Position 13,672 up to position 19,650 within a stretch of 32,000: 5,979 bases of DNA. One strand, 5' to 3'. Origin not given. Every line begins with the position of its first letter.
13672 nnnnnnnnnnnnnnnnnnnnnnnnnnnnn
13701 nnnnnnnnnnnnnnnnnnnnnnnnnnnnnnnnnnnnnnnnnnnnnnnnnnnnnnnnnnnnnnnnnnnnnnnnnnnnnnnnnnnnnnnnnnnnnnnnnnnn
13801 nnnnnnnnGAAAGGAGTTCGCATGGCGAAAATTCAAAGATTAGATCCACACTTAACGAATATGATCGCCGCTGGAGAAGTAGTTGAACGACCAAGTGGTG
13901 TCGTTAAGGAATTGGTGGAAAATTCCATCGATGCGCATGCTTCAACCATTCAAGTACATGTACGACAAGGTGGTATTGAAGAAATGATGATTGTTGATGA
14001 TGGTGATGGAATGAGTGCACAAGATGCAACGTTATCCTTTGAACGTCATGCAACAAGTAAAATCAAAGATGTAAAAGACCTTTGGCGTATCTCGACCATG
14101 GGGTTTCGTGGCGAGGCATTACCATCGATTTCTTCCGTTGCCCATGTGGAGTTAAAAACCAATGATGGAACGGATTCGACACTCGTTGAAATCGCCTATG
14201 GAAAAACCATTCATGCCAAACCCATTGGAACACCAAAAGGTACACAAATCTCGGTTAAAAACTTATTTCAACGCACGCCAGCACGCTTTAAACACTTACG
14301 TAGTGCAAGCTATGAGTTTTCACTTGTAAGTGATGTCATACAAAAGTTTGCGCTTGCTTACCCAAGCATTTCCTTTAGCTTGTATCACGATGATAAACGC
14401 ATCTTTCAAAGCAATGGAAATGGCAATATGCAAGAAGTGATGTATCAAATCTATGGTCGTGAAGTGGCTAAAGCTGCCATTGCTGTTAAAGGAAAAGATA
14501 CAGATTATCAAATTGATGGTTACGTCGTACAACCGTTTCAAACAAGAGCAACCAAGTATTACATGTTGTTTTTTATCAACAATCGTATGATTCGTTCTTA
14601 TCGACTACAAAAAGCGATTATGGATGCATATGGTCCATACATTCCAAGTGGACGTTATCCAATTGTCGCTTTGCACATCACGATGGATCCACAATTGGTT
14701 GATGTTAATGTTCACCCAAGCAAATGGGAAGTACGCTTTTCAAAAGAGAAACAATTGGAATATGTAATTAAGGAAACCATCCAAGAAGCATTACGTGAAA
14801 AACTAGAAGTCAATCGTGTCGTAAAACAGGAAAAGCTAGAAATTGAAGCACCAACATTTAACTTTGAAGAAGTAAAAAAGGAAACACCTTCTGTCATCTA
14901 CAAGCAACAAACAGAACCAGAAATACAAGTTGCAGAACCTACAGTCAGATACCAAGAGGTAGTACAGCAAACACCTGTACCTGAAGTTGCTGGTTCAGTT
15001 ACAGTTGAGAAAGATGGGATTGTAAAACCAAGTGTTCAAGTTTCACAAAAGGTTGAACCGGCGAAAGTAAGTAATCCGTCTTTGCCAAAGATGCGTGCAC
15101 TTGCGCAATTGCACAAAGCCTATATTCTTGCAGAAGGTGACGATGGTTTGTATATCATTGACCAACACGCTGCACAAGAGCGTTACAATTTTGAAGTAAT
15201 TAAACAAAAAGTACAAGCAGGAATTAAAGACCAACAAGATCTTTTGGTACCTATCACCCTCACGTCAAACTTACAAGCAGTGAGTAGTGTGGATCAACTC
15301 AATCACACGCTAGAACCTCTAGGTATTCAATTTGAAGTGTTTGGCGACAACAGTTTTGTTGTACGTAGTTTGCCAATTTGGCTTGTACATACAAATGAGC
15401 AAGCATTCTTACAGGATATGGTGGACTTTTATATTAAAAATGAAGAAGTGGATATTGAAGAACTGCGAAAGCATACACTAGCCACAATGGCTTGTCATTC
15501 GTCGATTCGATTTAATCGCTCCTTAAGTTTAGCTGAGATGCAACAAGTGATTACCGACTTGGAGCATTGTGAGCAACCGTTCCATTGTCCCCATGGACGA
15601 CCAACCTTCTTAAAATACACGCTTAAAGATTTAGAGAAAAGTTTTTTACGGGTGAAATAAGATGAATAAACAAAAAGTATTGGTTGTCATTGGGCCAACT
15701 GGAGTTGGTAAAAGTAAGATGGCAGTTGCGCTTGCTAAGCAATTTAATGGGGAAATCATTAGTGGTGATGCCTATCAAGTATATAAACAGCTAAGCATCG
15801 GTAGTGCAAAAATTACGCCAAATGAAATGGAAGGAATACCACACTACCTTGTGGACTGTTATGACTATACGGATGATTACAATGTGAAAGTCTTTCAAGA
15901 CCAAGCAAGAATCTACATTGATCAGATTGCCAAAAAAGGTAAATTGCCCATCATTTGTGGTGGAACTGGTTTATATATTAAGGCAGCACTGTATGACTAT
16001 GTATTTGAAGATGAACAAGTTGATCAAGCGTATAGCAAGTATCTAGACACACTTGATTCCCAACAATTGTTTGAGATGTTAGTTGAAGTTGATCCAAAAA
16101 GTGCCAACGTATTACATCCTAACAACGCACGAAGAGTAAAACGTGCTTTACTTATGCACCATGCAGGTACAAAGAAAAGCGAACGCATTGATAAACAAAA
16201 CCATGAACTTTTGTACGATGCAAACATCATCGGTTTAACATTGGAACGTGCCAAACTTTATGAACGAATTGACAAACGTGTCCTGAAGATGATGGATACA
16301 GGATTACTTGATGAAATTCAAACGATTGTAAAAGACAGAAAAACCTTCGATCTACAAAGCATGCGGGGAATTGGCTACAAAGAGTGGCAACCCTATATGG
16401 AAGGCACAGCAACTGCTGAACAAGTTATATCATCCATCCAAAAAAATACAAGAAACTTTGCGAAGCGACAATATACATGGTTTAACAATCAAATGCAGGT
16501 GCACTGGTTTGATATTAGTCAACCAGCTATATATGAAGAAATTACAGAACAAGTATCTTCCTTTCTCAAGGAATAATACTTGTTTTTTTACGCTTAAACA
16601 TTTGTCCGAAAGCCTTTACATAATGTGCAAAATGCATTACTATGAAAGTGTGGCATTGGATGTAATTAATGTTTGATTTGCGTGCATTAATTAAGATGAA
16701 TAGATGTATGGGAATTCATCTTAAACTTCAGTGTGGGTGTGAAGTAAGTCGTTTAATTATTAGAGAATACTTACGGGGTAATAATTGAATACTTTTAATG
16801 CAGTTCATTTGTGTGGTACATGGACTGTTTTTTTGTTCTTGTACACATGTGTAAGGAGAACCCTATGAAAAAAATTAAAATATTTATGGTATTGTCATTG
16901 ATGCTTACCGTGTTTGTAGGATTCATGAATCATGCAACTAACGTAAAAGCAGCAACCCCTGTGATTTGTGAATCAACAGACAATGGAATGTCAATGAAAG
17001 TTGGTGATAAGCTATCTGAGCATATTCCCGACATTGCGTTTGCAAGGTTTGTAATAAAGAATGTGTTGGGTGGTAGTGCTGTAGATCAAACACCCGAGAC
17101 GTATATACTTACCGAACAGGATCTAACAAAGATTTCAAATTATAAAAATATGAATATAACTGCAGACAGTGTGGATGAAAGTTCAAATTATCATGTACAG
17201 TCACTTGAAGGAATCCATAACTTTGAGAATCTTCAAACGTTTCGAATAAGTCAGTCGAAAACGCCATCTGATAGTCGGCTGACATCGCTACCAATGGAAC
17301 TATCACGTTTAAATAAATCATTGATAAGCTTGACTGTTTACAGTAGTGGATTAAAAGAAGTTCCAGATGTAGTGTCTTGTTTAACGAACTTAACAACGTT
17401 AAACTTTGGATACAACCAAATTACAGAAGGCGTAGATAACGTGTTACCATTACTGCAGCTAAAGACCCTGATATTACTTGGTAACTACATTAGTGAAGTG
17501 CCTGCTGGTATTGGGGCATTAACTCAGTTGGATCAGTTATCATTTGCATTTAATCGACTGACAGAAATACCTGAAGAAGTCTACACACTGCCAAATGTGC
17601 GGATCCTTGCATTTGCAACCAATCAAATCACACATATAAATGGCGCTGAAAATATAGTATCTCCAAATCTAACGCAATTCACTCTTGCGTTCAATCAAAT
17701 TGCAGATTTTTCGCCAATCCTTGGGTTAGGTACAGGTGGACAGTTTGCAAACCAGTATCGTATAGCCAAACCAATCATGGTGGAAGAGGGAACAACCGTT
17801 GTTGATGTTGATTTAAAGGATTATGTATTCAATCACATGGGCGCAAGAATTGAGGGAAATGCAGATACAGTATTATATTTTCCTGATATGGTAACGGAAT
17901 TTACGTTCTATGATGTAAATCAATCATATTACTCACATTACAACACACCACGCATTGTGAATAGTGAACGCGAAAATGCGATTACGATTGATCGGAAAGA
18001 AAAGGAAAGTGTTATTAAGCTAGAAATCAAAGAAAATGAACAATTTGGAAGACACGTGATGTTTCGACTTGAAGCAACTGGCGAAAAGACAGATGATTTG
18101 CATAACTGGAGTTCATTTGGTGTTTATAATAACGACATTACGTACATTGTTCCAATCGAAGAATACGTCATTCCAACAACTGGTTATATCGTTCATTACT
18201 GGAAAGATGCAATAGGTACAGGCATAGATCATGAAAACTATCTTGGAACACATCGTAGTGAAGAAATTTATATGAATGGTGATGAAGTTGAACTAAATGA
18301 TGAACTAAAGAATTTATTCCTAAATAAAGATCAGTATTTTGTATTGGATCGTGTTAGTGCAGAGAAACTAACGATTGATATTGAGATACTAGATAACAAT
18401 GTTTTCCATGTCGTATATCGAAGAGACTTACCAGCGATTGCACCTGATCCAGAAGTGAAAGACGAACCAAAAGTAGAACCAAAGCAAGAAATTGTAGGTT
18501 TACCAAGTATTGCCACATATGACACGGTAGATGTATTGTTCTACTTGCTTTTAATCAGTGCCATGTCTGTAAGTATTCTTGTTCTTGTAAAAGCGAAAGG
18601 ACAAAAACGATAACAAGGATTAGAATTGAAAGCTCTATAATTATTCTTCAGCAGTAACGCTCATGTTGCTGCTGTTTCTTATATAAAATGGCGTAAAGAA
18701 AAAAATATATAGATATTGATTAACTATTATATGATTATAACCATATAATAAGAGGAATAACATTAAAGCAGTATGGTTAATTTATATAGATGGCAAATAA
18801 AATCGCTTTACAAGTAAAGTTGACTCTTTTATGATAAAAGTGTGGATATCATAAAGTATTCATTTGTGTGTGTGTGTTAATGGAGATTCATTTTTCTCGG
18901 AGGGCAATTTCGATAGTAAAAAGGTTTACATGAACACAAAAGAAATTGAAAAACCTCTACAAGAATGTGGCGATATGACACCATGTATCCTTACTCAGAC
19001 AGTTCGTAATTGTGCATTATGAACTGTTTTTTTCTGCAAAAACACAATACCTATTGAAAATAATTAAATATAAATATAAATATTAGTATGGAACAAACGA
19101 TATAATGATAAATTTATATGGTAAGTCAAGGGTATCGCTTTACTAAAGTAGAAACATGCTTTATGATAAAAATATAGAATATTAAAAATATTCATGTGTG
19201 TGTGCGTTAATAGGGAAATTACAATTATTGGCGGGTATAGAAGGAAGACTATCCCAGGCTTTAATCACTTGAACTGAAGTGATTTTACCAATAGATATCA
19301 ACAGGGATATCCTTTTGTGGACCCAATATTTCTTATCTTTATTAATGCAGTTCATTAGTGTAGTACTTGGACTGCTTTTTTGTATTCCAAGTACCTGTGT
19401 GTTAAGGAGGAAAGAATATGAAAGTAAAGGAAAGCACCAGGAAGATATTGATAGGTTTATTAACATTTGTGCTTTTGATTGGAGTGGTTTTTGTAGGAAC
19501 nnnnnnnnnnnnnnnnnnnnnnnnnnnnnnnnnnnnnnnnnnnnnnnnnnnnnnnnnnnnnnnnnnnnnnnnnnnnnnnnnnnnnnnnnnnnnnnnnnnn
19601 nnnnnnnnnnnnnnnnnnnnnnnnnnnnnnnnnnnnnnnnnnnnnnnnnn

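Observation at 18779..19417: Tandem promoter-leader-terminator modules: a gene-less copy (B) directly upstream of the adhesin leader (C)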

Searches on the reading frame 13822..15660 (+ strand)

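Call 7: search_protein_families(library=pfam, proteins=[window:13822-15660:+])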
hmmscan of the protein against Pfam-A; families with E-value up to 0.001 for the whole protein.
window:13822-15660:+ (612 aa): 4 families
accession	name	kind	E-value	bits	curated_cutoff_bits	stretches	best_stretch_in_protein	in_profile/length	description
PF08676.16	MutL_C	-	2.4e-40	137.9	25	1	427-568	1-142/142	MutL C terminal dimerisation domain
PF01119.25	DNA_mis_repair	-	3.2e-37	127.2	26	1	208-324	2-118/119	DNA mismatch repair protein, C-terminal domain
PF13589.12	HATPase_c_3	-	7e-12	46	25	1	25-130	4-109/137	Histidine kinase-, DNA gyrase B-, and HSP90-like ATPase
PF02518.31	HATPase_c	-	3.1e-06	28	26.4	1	25-78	7-63/111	Histidine kinase-, DNA gyrase B-, and HSP90-like ATPase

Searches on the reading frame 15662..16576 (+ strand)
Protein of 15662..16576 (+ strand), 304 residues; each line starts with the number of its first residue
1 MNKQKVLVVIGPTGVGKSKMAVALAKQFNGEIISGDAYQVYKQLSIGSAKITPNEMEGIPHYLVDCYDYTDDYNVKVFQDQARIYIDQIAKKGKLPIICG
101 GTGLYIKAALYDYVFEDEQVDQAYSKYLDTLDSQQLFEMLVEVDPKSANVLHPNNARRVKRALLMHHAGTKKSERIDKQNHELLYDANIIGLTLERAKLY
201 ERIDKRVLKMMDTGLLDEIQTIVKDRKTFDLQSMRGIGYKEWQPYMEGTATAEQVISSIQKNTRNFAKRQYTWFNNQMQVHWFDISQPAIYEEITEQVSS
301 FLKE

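Call 7: search_protein_families(library=pfam, proteins=[window:15662-16576:+])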
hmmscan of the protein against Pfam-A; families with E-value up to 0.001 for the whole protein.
window:15662-16576:+ (304 aa): 3 families
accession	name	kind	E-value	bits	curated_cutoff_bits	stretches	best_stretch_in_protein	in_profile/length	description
PF01715.23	IPPT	-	5.1e-76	256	23.6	1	39-277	1-243/243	IPP transferase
PF01745.22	IPT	-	4.1e-10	39.9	20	1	5-60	2-57/233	Isopentenyl transferase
PF13238.12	AAA_18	-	0.00077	20.4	29.4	0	8-36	2-31/128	AAA domain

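Call 11: find_encoding_contigs(protein=window:15662-16576:+, flank=10000, max_places=10)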
Protein window:15662-16576:+ (304 aa): no gene with exactly this product is on record in the collection.

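Call 13: find_related_loci(query=window:15662-16576:+, collection=genome_contigs, flank=10000)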
Query window:15662-16576:+ (304 aa) in genome_contigs; peptide patterns used: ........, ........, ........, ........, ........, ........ (x = any residue, [..] = any of these).
500 stretches matched a pattern; 454 encode a relative of the query (tblastn E <= 1e-3); the best 80 are kept; 80 distinct loci.
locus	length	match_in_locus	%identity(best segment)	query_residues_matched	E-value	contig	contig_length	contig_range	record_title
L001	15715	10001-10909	72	1-303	6e-152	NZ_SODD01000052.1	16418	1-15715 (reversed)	Breznakia blatticola strain DSM 28867 Ga0244708_152, whole genome shotgun sequence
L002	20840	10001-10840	63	5-284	3e-120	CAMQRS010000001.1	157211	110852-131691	MAG TPA_asm: uncultured Erysipelotrichaceae bacterium isolate ERR3139999_bin.4_metaWRAP_v1.3_MAG genome assembly, contig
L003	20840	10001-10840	64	5-284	8e-120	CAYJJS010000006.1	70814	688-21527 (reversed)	MAG TPA_asm: uncultured Erysipelotrichaceae bacterium isolate ERP123703_co3_235 genome assembly, contig: NODE_337_length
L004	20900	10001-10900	56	5-303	6e-115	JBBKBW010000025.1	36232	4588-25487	Erysipelotrichaceae bacterium HCN-30851 assembly_contig_25, whole genome shotgun sequence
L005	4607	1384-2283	54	4-302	1e-115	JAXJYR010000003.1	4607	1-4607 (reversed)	MAG: Longicatena sp. isolate DOME_MAG_8078 8078_C0705_k141_7490, whole genome shotgun sequence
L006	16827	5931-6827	57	4-303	1e-114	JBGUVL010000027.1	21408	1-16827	MAG: Breznakia sp. isolate fecal_MAG_461 fecal_MAG_461_contig_0027, whole genome shotgun sequence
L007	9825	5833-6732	56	4-303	5e-114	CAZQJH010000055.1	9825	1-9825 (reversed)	MAG TPA_asm: uncultured Erysipelotrichaceae bacterium isolate SRP350583_co1_488 genome assembly, contig: NODE_11595_leng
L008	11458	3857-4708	51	4-287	4e-107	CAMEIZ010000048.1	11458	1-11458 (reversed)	MAG: uncultured Traorella sp. isolate SRR15057922_bin.37_metaWRAP_v1.3_MAG genome assembly, contig: ERZ10407413.2475, wh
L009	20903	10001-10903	52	1-301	5e-106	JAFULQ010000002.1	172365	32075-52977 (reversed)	MAG: Erysipelotrichaceae bacterium isolate RGIG4607 Roe_deer_Rectum-3__c1379, whole genome shotgun sequence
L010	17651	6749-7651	52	1-301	2e-105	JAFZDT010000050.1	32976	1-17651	MAG: Erysipelotrichaceae bacterium isolate RGIG7674 Water_buffalos_Rectum-1__c258863, whole genome shotgun sequence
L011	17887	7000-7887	54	4-298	7e-104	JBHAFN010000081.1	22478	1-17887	MAG: Bacillota bacterium isolate Meta-D_MAG_125 Meta-D__127969, whole genome shotgun sequence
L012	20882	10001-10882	52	1-294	2e-103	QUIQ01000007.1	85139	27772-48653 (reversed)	Firmicutes bacterium AM41-11 AM41-11.Scaf7, whole genome shotgun sequence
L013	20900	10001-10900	49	4-303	8e-102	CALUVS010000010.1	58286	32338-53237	MAG: uncultured Traorella sp. isolate BRZ_MB__bin103 genome assembly, contig: BRZ_MB__NODE_832_length_58286_cov_8.130547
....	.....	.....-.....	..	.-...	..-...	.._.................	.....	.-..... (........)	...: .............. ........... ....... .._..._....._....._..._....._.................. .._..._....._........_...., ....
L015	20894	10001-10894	52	4-302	1e-101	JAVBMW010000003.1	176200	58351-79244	MAG: Holdemania sp. isolate EPI_MAG_00062 c_000009519535, whole genome shotgun sequence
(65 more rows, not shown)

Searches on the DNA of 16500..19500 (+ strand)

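Call 8: search_dna_similar(query=window:16500-19500:+, collection=plasmids, mode=distant, max_rows=10)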
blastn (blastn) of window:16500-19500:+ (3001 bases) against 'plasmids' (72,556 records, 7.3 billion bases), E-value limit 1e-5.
No match.

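Call 36: search_rna_families(source=window, start=16500, end=19500, threshold=evalue, max_evalue=10)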
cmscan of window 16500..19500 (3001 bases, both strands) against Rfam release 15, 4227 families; matches with E-value up to 10: 7.
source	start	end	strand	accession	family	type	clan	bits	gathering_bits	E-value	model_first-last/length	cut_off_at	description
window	16780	16885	+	RF02429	SpF14_sRNA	Gene; sRNA;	-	21.3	100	7.7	1-120/120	no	Streptococcus sRNA SpF14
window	19000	19084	-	RF02822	Srn266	Gene; sRNA;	-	20.1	63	4.9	1-112/112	no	Streptococcus RNA 266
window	18651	18715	+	RF03036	osmY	Gene; sRNA;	-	19.9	46.9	0.19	1-72/72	no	osmY RNA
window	16539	16590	+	RF04352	Plastid-psbA-4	Cis-reg;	CL00153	19.2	56.8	8.1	1-61/61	no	Plastid-psbA-4 3UTR RNA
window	16819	17036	+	RF02212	ZFAT-AS1_2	Gene; lncRNA;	-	18.6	70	3.9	1-205/205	no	ZFAT antisense RNA 1 conserved region 2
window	17620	17693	-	RF01501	Afu_199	Gene; snRNA; snoRNA; CD-box;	-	18.1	45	4.8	1-77/77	no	A. fimigatus snoRNA Afu_199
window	18254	18302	+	RF01139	sR2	Gene; snRNA; snoRNA; CD-box;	-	17.4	42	0.92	1-57/57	no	Small nucleolar RNA sR2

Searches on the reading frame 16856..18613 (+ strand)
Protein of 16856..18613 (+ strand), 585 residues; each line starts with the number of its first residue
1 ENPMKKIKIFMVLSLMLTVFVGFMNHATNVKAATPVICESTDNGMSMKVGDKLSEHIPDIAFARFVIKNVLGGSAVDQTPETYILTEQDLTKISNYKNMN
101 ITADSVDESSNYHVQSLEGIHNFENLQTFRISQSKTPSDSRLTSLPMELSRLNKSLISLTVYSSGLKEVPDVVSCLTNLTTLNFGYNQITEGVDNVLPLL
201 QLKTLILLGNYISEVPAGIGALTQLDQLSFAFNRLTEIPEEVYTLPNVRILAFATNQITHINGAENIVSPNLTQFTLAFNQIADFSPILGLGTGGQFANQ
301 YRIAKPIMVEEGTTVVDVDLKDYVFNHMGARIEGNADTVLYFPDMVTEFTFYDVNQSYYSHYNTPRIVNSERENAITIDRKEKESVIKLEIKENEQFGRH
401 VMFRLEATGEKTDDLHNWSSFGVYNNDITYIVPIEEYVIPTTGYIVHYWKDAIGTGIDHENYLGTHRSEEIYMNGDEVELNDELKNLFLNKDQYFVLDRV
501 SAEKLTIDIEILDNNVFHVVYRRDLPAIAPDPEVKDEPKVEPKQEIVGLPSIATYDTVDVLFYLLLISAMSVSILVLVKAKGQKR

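Call 7: search_protein_families(library=pfam, proteins=[window:16856-18613:+])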
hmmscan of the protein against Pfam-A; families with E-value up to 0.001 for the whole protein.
window:16856-18613:+ (585 aa): 5 families
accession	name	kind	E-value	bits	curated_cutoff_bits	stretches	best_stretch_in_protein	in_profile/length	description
PF12799.13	LRR_4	-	1.1e-11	45.1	27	0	177-215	1-39/44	Leucine Rich repeats (2 copies)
PF23598.1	LRR_14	-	6.2e-11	42.1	40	1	194-258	41-105/353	Leucine-rich repeat region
PF13855.12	LRR_8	-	1.7e-09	37.8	27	1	224-282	2-61/61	Leucine rich repeat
PF14580.12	LRR_9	-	0.00023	21.2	30.5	0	221-288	40-106/175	Leucine-rich repeat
PF00560.39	LRR_1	-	0.00051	20.1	20.6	0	178-194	1-17/23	Leucine Rich Repeat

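Call 65: search_protein_families(library=ncbifam, proteins=[window:16856-18613:+], max_evalue=0.01)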
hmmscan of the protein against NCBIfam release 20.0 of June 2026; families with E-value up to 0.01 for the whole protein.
window:16856-18613:+ (585 aa): 4 families
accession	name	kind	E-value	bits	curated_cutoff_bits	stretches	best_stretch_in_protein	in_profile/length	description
NF047464.1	FibnectbindLIC11051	equivalog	3.5e-11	42.3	1000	1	92-264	296-461/685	LIC_11051 family fibronectin-binding protein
NF041381.1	XopAC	subfamily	3.8e-10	39.1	450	2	201-263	114-177/451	XopAC/AvrAC family type III secretion system effector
NF041400.1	XopAE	equivalog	1.8e-09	37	600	1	141-257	7-124/478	type III secretion system effector XopAE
NF041351.1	XopL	equivalog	2e-07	30.1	500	1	119-251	115-252/497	type III secretion system leucine-rich repeat domain-containing effector XopL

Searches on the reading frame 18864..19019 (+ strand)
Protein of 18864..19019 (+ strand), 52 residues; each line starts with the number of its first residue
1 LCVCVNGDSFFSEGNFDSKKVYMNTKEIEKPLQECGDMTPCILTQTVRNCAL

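Call 65: search_protein_families(library=ncbifam, proteins=[window:18864-19019:+], max_evalue=0.01)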
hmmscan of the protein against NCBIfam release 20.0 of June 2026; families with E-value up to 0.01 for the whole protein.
seq(52 aa): 0 families
